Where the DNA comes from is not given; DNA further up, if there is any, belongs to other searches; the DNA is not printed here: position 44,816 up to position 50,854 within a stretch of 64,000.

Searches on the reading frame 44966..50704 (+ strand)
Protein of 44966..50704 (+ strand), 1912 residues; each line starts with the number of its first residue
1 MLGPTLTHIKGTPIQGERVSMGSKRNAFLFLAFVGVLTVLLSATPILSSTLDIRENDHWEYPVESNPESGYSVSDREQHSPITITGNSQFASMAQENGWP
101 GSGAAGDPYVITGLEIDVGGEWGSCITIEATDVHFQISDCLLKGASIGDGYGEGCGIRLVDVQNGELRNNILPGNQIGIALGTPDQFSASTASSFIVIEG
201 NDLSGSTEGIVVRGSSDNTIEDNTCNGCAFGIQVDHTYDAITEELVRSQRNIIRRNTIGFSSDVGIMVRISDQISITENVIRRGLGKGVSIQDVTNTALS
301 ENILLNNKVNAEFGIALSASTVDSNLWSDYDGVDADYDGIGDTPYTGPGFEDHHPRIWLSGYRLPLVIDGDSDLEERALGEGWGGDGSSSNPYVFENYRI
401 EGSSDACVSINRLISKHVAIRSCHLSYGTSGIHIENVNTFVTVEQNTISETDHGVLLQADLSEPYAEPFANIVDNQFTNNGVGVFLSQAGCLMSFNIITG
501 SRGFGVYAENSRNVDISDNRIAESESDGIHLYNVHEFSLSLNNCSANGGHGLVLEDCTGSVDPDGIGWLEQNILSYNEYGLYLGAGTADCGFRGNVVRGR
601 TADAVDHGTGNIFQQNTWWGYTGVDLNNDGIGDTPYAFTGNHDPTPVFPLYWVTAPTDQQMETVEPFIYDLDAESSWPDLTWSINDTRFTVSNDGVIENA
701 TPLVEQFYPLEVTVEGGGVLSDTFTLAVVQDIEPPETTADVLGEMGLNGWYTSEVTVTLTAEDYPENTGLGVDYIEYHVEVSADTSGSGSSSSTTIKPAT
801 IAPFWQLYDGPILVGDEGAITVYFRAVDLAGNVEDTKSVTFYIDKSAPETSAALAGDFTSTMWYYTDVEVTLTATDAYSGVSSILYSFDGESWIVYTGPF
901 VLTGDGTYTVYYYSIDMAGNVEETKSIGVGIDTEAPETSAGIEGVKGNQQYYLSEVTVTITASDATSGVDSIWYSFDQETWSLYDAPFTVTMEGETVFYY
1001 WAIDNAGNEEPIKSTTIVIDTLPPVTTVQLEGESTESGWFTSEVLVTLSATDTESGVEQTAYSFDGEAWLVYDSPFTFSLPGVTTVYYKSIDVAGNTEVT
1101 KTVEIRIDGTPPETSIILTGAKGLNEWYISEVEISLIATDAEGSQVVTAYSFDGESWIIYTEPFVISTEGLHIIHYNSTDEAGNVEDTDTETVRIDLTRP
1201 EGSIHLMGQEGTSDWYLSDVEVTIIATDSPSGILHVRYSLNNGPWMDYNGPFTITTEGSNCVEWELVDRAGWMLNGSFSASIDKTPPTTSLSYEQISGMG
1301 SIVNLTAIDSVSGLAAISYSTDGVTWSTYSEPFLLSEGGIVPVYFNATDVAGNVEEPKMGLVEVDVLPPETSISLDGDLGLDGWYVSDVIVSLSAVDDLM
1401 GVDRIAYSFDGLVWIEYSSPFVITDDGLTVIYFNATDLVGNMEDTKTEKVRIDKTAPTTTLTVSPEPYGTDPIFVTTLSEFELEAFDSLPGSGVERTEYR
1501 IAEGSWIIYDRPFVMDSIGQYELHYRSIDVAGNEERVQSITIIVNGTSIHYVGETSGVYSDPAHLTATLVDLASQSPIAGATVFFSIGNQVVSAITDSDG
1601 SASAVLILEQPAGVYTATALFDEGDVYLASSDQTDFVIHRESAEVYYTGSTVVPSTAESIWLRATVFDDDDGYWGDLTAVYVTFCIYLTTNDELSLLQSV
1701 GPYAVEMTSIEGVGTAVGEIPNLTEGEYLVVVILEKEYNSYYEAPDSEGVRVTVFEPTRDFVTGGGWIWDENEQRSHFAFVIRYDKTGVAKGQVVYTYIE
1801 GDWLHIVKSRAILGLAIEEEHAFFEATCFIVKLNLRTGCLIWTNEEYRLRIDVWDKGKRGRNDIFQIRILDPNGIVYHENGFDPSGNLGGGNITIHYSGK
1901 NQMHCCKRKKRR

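Call 69: search_protein_families(library=pfam, proteins=[window:44966-50704:+], max_evalue=0.00001)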
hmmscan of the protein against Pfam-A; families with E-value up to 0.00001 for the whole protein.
window:44966-50704:+ (1912 aa): 3 families
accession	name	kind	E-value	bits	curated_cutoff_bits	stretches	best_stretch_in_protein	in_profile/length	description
PF05048.19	NosD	-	1.9e-29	103.1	23.6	3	415-558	24-160/212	Periplasmic copper-binding protein (NosD)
PF13229.12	Beta_helix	-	2.7e-29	102.3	25.9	2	470-617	11-157/158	Right handed beta helix region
PF19077.6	Big_13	-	3.1e-11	44.1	27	0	1141-1196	48-101/102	Bacterial Ig-like domain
